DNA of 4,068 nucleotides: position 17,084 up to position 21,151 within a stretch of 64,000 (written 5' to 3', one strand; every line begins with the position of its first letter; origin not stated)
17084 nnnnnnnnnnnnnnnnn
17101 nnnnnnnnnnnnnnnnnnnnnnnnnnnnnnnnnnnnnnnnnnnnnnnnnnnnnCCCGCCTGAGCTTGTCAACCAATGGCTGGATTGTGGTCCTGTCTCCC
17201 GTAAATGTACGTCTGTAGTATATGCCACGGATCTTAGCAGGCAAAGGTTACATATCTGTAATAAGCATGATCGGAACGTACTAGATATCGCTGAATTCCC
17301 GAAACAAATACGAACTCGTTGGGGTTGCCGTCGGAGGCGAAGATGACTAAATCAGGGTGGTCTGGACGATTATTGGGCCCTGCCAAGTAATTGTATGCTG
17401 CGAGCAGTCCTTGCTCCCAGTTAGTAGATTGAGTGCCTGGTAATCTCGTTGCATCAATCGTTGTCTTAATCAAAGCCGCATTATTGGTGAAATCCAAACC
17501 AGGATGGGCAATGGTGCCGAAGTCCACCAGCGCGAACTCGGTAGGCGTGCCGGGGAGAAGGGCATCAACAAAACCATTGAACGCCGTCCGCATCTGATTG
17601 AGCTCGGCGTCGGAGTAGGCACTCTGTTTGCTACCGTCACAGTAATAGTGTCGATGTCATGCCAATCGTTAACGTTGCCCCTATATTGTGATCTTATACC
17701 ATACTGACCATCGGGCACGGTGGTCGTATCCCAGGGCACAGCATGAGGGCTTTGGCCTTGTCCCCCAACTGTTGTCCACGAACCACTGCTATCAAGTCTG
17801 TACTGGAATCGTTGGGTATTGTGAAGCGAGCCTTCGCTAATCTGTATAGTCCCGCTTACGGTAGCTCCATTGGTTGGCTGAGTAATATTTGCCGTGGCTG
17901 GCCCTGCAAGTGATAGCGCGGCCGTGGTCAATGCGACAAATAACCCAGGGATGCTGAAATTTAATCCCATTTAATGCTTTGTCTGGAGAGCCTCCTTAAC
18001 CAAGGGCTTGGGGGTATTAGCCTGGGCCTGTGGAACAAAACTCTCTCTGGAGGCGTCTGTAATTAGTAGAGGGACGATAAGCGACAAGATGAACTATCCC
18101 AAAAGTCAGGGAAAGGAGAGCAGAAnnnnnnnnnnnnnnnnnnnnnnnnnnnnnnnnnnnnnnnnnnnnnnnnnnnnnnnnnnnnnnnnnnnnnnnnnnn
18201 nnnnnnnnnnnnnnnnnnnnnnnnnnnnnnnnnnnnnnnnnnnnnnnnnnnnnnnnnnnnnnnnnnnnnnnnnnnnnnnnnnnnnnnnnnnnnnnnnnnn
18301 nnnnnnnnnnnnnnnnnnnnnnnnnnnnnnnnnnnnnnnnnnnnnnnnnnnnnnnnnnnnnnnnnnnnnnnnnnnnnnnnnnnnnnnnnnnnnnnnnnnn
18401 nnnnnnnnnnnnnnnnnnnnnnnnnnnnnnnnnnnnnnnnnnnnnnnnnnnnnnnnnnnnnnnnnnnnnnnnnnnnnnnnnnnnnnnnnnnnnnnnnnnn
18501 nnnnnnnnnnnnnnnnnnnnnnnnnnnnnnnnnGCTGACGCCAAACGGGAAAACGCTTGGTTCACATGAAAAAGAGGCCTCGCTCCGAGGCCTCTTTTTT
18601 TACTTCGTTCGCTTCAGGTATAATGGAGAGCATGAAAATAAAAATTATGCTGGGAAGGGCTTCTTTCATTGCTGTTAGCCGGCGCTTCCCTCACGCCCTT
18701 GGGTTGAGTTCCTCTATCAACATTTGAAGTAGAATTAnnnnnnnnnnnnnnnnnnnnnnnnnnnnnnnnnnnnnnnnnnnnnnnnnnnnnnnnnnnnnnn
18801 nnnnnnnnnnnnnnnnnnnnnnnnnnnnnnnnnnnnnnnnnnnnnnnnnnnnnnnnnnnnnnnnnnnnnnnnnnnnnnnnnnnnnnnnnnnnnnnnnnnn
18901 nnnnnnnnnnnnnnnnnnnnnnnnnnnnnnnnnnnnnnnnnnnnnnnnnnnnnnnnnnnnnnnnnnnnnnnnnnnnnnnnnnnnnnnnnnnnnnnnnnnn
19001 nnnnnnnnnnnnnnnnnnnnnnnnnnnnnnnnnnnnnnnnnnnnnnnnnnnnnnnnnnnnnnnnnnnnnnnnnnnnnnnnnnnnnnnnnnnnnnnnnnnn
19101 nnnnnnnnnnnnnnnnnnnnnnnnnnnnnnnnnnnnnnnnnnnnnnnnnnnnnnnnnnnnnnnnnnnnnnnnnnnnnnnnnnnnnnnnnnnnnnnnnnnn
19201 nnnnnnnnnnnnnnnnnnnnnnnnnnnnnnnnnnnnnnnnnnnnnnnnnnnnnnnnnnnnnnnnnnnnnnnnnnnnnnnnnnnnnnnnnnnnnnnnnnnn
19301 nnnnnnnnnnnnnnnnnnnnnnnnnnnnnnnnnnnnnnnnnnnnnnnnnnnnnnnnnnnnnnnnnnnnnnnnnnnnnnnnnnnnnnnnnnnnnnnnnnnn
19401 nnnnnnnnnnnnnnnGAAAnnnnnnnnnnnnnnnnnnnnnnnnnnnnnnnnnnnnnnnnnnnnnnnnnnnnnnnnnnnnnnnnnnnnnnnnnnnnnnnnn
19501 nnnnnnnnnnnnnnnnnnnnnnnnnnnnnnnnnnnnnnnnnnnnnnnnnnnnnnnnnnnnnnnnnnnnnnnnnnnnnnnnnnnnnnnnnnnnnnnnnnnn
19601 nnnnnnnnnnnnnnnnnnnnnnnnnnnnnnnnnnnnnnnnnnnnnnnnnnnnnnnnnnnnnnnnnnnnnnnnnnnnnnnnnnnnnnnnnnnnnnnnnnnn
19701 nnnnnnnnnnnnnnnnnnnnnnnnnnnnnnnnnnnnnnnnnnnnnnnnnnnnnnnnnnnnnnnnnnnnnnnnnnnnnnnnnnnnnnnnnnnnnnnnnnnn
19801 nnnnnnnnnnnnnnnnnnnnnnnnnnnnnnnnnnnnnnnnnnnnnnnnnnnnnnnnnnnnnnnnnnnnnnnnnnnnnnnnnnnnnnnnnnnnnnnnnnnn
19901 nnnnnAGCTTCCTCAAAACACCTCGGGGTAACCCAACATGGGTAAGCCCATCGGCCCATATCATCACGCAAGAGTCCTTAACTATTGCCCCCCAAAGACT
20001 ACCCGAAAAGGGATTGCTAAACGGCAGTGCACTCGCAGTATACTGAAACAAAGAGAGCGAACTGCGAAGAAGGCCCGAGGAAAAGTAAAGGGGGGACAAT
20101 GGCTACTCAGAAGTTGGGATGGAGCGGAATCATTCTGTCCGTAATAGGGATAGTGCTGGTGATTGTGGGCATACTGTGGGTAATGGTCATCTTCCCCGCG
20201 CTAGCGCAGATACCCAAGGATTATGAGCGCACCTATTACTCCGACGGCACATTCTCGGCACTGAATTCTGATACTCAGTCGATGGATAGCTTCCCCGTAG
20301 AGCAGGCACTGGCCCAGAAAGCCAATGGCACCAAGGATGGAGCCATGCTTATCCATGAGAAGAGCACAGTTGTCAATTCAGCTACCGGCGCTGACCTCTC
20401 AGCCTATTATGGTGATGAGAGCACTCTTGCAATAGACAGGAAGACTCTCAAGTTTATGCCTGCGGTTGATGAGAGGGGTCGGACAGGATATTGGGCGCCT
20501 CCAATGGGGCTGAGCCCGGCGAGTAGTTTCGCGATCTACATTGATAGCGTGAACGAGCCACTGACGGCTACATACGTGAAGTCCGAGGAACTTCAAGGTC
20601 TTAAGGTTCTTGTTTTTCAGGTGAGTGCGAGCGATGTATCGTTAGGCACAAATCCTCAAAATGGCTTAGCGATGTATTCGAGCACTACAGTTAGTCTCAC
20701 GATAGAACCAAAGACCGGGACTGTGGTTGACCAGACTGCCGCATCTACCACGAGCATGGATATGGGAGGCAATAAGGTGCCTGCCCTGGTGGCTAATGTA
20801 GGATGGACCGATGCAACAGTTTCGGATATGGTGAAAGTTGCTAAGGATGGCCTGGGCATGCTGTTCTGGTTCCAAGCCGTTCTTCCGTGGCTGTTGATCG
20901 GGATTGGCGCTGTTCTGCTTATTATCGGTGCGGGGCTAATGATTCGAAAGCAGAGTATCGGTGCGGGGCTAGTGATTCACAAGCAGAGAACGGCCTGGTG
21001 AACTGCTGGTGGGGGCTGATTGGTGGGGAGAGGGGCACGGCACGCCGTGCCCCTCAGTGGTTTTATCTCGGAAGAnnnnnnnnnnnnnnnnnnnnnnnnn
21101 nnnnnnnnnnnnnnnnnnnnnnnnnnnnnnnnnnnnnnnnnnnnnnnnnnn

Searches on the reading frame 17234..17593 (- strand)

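Call 66: search_protein_families(library=pfam, proteins=[window:17234-17593:-], max_evalue=0.0001)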
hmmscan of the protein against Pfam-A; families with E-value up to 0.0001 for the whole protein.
window:17234-17593:- (119 aa): 1 family
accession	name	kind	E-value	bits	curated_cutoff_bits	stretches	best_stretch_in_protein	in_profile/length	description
PF00092.34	VWA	-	3.8e-05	24.4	23.8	1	17-93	37-117/174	von Willebrand factor type A domain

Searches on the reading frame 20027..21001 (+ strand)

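Call 31: search_protein_families(library=pfam, proteins=[window:20027-21001:+], max_evalue=0.001)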
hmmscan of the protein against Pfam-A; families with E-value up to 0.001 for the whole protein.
window:20027-21001:+ (324 aa): 2 families
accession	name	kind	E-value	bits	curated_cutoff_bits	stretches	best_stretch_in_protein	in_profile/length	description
PF11271.13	PorA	-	5.9e-30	105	29.5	1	34-302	2-296/297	Porin PorA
PF01130.27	CD36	-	4.6e-06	25.8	26.5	0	93-208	198-306/463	CD36 family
